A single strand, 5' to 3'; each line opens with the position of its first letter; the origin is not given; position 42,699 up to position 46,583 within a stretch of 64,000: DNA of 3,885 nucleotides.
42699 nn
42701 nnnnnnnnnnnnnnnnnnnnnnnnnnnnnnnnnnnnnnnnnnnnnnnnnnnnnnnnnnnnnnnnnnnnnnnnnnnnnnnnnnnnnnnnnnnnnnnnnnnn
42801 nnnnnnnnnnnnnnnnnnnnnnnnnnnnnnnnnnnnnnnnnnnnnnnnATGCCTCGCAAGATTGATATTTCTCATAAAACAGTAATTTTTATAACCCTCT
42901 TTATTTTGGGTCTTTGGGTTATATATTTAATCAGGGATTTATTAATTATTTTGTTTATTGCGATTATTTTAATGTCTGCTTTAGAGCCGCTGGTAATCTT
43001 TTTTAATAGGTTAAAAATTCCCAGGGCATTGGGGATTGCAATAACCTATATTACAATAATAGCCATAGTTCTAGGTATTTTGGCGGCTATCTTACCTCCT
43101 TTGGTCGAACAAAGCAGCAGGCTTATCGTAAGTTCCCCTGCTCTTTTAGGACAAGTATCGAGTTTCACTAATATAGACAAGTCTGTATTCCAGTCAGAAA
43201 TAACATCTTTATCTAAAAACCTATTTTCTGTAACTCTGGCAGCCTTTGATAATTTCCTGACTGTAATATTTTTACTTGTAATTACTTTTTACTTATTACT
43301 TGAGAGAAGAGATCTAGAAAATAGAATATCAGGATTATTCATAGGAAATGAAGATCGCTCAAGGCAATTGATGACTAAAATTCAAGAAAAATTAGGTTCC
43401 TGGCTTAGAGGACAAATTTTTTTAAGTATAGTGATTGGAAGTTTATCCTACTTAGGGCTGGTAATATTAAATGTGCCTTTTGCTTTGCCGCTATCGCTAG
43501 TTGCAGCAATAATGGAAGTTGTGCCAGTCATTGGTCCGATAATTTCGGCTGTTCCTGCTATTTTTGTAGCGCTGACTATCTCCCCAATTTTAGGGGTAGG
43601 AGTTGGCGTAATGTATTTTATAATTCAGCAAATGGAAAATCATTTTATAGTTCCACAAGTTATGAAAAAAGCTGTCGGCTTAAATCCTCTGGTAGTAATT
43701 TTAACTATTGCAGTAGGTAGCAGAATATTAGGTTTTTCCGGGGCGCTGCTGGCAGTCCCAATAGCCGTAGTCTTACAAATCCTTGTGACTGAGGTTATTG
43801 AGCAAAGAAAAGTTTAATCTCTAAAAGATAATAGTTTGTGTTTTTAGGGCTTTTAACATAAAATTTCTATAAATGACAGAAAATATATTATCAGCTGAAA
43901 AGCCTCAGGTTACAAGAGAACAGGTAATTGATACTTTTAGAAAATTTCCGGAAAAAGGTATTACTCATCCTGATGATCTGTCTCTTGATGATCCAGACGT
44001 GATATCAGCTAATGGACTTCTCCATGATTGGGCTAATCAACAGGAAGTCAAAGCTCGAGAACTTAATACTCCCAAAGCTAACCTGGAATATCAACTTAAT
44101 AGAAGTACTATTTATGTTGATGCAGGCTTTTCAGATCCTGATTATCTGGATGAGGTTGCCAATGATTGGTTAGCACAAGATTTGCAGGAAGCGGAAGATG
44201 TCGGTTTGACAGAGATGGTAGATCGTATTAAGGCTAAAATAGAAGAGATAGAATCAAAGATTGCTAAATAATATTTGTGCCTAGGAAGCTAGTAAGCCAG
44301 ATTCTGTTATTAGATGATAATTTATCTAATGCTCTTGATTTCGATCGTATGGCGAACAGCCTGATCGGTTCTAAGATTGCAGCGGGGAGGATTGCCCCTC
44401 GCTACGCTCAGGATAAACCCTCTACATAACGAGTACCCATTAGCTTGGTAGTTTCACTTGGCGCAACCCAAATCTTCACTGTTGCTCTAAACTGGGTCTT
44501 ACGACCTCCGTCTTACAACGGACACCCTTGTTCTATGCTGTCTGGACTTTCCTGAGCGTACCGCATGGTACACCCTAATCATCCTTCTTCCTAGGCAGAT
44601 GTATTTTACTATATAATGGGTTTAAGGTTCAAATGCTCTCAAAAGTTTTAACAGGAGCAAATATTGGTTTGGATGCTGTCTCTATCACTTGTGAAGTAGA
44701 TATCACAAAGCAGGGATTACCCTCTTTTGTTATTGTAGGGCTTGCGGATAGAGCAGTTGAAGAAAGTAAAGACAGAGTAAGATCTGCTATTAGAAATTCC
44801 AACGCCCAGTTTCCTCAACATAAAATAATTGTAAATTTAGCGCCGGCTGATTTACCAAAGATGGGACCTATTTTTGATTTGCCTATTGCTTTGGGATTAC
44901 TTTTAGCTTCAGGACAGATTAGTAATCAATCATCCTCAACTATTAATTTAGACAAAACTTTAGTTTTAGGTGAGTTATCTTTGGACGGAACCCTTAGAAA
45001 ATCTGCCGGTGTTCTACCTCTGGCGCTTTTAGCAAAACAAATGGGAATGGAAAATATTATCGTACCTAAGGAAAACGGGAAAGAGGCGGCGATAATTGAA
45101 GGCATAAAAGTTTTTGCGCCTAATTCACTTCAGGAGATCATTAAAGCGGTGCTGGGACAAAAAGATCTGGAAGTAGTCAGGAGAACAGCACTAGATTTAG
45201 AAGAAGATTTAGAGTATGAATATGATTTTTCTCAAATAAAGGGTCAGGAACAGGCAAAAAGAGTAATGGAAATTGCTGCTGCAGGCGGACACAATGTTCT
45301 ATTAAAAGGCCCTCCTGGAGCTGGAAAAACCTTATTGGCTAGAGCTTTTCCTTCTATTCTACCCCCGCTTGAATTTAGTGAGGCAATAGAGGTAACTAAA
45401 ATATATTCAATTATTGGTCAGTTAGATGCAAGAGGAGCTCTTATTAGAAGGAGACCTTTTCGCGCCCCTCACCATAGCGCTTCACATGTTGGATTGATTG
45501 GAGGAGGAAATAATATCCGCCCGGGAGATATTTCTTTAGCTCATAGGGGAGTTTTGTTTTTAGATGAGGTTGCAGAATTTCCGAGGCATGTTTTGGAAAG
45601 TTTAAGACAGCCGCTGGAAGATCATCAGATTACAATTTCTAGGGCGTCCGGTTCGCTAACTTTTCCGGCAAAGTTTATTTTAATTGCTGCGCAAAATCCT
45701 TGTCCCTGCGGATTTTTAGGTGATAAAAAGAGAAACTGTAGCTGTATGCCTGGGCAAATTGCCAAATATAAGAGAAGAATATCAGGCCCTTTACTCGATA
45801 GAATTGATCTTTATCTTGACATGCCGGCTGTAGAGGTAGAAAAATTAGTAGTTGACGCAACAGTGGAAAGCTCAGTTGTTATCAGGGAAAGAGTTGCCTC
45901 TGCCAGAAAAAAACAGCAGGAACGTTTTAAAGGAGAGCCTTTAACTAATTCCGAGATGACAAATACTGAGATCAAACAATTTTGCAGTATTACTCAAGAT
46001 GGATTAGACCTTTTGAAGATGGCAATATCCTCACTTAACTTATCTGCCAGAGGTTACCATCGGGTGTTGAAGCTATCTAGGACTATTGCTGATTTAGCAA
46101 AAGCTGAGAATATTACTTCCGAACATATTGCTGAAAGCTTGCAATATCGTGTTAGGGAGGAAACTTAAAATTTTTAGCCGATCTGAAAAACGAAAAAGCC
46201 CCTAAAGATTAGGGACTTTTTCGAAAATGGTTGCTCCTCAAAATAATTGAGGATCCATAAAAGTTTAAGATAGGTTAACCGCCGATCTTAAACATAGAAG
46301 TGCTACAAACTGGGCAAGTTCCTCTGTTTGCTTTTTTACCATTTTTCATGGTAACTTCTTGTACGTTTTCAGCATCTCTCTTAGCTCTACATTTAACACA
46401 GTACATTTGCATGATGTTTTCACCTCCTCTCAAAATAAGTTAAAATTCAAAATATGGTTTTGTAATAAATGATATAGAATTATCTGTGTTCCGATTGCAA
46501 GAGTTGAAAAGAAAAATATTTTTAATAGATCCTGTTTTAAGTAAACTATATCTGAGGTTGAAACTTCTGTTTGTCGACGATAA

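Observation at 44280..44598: Minimal RNase P RNA on the minus strand in a GC-rich island between a hypothetical gene and comM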

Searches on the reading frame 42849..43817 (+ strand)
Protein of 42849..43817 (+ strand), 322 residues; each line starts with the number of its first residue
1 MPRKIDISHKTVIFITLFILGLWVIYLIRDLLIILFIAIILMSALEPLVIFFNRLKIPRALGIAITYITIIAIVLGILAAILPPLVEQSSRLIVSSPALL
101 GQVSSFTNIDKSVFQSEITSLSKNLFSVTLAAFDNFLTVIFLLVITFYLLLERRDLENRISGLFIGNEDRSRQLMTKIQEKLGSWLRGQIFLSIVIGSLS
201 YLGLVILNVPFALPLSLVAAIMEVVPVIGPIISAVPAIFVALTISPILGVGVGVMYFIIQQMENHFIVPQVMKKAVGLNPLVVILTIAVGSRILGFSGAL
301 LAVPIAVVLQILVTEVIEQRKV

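Call 30: search_protein_families(library=pfam, proteins=[window:42849-43817:+], max_evalue=0.001)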
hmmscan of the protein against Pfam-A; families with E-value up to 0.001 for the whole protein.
window:42849-43817:+ (322 aa): 1 family
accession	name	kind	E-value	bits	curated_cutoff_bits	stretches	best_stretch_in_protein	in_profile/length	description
PF01594.21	AI-2E_transport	-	2.3e-55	188.5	34.3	1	13-315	3-325/327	AI-2E family transporter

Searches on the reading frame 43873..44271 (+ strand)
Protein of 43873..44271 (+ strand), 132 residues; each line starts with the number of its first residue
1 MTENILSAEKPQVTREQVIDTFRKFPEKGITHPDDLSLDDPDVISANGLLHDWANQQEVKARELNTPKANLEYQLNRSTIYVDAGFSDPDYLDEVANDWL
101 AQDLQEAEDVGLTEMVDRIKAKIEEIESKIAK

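Call 12: search_protein_families(library=pfam, proteins=[window:43873-44271:+], max_evalue=0.01)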
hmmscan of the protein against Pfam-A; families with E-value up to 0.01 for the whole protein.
window:43873-44271:+ (132 aa): 0 families

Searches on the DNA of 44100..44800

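Call 4: search_rna_families(source=window, start=44100, end=44800, threshold=evalue, max_evalue=10, show_alignments=4)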
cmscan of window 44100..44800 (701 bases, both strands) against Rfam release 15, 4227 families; matches with E-value up to 10: 4.
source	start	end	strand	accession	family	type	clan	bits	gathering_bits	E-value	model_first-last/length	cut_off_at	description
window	44277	44594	-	RF00010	RNaseP_bact_a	Gene; ribozyme;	CL00002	93.8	100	3.2e-29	1-367/367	no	Bacterial RNase P class A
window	44127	44166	-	RF02098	DGCR5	Gene; lncRNA;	-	16.5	50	2.3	1-49/49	no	DiGeorge syndrome critical region gene 5 conserved region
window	44634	44712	-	RF00206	U54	Gene; snRNA; snoRNA; CD-box;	CL00008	16.4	40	5.3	1-81/81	no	Small nucleolar RNA U54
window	44601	44664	+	RF00342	snoZ40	Gene; snRNA; snoRNA; CD-box;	-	15.2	50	6.3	1-73/73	no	Small nucleolar RNA Z40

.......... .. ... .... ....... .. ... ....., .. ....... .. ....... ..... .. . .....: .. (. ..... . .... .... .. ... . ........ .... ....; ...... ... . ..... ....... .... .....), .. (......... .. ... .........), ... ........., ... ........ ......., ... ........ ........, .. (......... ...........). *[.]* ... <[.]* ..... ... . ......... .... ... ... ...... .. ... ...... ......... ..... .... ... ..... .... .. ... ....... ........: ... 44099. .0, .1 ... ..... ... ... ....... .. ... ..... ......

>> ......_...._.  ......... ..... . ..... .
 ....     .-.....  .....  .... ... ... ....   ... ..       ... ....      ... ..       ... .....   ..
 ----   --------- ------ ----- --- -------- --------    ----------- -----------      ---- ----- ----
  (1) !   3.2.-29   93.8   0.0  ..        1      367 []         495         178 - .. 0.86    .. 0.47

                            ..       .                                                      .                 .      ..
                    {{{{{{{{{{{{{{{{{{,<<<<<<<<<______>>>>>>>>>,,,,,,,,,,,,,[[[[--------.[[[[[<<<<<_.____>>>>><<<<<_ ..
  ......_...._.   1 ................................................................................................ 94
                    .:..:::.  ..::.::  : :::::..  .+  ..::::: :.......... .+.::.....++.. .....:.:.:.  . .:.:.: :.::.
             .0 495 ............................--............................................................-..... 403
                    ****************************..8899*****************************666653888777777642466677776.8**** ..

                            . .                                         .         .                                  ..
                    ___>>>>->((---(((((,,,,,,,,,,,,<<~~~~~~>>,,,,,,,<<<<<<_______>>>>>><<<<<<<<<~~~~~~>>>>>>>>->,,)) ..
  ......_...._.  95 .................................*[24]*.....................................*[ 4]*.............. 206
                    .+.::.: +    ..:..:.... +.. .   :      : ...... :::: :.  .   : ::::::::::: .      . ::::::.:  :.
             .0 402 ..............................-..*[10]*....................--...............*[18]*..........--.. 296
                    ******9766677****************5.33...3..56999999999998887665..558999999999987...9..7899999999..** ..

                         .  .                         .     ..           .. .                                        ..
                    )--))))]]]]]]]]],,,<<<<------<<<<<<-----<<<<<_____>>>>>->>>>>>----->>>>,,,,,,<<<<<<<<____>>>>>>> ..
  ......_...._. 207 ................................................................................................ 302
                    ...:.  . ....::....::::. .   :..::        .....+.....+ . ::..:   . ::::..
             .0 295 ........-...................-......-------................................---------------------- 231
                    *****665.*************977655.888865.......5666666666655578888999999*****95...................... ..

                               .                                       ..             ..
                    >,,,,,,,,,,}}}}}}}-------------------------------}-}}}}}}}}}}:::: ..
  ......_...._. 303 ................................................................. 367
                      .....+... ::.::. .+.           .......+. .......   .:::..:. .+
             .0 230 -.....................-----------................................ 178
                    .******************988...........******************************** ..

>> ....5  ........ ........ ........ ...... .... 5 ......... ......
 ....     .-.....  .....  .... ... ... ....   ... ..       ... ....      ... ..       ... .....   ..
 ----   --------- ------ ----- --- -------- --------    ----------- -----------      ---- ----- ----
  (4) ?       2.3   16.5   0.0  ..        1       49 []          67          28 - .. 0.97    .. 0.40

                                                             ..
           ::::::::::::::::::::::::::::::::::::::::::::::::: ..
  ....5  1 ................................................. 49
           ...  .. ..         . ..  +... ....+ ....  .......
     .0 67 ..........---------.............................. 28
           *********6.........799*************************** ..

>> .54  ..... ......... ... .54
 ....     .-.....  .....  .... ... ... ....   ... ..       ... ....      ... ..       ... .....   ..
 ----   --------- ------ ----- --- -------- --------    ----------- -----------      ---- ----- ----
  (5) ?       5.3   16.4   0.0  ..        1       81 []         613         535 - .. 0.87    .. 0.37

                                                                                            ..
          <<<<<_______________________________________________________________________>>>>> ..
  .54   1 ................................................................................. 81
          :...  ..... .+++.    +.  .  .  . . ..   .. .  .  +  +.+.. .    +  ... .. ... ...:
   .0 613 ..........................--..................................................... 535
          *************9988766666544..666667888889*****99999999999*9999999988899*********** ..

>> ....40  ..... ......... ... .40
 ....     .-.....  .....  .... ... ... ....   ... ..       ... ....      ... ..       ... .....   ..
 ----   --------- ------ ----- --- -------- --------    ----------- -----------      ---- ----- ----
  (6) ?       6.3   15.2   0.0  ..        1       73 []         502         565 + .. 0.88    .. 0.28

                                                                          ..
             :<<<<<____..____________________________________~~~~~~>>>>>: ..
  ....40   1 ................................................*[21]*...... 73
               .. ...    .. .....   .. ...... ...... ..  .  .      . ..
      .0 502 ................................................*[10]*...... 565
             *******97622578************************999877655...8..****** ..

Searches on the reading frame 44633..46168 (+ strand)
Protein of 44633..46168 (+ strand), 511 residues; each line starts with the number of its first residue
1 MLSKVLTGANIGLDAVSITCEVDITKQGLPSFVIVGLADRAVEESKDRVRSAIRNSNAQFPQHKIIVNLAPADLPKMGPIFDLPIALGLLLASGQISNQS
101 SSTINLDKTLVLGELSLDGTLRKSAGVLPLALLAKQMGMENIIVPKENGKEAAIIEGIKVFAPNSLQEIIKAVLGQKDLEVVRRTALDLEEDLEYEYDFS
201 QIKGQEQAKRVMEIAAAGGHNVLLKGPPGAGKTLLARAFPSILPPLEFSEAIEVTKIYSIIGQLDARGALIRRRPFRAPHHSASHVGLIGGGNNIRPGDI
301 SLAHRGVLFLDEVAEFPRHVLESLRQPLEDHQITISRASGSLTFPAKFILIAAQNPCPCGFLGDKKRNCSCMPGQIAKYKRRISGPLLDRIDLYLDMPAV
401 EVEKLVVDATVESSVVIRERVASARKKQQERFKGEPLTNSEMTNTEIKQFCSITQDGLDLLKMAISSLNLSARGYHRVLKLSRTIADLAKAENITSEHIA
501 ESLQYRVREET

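Call 8: find_encoding_contigs(protein=window:44633-46168:+, flank=3000, max_places=4)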
Protein window:44633-46168:+ (511 aa): 2 contigs read that carry it; 1 place shown.
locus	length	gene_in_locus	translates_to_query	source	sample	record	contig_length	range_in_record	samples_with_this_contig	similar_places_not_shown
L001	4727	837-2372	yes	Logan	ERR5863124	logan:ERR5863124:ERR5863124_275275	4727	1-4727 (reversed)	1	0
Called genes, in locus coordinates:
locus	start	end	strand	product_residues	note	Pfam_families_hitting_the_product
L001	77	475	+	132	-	-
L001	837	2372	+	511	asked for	PF13541:ChlI, PF00158:Sigma54_activat (faint), PF01078:Mg_chelatase, PF05496:RuvB_N (faint), PF07728:AAA_5, PF00493:MCM (weak), PF13335:Mg_chelatase_C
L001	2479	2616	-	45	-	PF18930:DUF5679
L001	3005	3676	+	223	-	PF01182:Glucosamine_iso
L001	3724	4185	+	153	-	PF14584:DUF4446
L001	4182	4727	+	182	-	?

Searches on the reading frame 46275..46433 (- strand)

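Call 30: search_protein_families(library=pfam, proteins=[window:46275-46433:-], max_evalue=0.001)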
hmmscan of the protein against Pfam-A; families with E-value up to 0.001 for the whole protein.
window:46275-46433:- (52 aa): 1 family
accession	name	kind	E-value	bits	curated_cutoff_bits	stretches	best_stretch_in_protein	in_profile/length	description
PF18930.5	DUF5679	-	1.3e-16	60.9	27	1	11-50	1-40/40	Domain of unknown function (DUF5679)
